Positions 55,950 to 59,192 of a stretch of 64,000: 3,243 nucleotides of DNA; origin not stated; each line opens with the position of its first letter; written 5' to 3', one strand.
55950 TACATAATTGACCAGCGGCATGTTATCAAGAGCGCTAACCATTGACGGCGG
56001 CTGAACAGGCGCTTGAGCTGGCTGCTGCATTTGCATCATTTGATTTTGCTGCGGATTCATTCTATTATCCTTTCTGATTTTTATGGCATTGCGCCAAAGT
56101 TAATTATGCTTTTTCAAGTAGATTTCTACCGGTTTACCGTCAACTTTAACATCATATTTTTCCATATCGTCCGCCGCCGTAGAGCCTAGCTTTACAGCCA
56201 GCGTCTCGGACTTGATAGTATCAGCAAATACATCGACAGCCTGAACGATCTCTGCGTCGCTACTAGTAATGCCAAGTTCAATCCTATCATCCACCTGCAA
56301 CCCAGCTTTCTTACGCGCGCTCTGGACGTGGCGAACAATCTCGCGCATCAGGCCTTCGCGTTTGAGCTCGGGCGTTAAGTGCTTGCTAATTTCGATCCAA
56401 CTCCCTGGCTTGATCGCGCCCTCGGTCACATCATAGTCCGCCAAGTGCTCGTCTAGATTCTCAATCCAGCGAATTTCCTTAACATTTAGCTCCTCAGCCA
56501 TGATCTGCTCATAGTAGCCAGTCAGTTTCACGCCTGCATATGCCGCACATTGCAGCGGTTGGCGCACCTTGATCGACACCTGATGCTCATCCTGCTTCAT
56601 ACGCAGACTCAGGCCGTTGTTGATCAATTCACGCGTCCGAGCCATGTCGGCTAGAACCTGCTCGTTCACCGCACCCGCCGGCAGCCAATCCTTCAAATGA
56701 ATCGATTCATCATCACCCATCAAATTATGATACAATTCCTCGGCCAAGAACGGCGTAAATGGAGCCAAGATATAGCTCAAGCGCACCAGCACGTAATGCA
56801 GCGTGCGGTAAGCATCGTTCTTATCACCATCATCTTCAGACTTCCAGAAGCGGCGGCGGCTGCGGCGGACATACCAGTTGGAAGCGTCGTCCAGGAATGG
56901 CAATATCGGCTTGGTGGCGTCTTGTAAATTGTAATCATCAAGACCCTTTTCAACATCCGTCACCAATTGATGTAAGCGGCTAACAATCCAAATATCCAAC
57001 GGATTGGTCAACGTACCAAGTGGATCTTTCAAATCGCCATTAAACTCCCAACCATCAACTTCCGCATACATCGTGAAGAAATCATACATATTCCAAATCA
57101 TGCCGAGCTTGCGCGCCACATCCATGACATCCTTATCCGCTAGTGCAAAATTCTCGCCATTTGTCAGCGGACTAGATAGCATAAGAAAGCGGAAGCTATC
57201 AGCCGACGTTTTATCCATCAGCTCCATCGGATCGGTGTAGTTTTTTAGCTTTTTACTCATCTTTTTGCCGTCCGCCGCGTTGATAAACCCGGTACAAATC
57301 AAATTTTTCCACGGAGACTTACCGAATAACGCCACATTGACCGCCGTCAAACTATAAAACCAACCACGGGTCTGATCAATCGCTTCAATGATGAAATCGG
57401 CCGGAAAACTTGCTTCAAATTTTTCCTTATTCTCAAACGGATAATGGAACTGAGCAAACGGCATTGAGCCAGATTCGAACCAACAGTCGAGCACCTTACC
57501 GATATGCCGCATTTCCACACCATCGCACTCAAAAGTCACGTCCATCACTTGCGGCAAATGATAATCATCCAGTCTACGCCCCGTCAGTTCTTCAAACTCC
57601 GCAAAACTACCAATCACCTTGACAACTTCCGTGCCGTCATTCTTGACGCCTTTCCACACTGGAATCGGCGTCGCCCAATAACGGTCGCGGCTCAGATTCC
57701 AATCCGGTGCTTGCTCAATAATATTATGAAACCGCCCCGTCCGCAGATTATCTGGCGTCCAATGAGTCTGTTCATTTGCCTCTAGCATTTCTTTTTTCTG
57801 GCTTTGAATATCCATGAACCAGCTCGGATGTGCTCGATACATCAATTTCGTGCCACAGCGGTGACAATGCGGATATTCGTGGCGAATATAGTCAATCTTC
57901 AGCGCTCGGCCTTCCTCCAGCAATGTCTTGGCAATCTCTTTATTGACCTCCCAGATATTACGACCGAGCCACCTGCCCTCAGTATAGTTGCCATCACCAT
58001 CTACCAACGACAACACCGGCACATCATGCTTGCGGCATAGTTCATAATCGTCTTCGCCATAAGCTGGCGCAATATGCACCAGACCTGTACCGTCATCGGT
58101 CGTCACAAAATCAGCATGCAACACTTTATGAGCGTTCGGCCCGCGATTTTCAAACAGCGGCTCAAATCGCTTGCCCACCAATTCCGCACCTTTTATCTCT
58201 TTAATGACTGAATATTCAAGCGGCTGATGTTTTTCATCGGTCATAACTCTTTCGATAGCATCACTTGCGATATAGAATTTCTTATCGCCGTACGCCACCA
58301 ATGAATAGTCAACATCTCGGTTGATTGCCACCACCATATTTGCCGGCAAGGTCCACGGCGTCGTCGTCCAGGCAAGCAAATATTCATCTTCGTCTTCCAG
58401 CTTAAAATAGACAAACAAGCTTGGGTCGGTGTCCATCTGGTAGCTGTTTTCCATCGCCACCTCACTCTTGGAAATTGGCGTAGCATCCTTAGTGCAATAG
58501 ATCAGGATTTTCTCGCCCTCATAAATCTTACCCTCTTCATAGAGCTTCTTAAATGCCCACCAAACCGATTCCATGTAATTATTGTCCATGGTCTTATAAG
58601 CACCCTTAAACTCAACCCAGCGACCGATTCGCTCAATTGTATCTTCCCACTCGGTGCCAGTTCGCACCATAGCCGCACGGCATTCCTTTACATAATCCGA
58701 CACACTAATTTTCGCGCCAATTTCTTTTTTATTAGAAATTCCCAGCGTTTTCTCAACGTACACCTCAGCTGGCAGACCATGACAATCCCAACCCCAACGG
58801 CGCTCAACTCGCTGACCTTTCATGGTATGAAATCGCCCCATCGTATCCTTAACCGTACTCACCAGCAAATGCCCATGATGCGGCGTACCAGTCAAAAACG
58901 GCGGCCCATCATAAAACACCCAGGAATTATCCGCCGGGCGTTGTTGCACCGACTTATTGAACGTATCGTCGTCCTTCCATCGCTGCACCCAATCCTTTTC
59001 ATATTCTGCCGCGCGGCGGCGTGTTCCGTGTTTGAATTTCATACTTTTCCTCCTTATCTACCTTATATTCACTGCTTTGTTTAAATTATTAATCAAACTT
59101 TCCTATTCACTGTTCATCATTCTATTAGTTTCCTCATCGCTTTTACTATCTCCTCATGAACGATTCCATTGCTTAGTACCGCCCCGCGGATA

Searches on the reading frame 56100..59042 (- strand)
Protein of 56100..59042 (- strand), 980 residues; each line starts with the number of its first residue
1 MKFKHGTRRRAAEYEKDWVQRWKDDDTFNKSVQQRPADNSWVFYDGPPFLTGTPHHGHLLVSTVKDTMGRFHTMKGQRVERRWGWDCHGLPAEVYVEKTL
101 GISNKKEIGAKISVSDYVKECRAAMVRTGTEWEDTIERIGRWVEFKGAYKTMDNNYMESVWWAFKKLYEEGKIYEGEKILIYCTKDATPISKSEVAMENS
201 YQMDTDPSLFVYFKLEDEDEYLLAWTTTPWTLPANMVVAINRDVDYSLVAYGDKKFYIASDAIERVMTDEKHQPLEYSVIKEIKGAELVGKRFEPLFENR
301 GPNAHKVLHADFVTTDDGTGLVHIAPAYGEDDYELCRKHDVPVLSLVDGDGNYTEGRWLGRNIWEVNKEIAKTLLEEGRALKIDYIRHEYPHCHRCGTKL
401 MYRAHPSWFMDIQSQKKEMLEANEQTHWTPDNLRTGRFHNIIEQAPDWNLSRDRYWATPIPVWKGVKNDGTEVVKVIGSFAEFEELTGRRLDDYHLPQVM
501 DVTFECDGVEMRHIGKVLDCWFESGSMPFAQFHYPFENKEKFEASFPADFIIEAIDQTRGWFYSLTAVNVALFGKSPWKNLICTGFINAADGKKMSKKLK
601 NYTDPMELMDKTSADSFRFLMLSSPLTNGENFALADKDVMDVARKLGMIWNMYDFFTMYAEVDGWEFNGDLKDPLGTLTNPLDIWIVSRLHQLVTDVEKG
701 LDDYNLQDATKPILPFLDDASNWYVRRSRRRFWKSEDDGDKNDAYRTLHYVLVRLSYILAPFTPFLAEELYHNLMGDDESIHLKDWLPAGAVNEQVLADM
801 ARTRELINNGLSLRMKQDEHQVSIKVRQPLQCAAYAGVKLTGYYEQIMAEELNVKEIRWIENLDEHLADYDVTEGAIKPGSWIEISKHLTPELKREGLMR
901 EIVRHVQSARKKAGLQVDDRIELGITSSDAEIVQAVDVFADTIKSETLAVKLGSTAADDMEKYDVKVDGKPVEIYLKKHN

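Call 93: search_protein_families(library=pfam, proteins=[window:56100-59042:-], max_evalue=0.00001)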
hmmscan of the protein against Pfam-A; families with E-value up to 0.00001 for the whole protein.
window:56100-59042:- (980 aa): 4 families
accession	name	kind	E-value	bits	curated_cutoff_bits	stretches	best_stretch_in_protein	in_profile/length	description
PF00133.28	tRNA-synt_1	-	9e-123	410.5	22.7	1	18-632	2-413/414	tRNA synthetases class I (I, L, M and V)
PF08264.19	Anticodon_1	-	8.2e-28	97.6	25.1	1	683-816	1-135/148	Anticodon-binding domain of tRNA ligase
PF19302.4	DUF5915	-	2.3e-21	76.6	27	1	884-978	103-194/195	Domain of unknown function (DUF5915)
PF09334.17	tRNA-synt_1g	-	4.7e-15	55.7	20.1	0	48-197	8-137/391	tRNA synthetases class I (M)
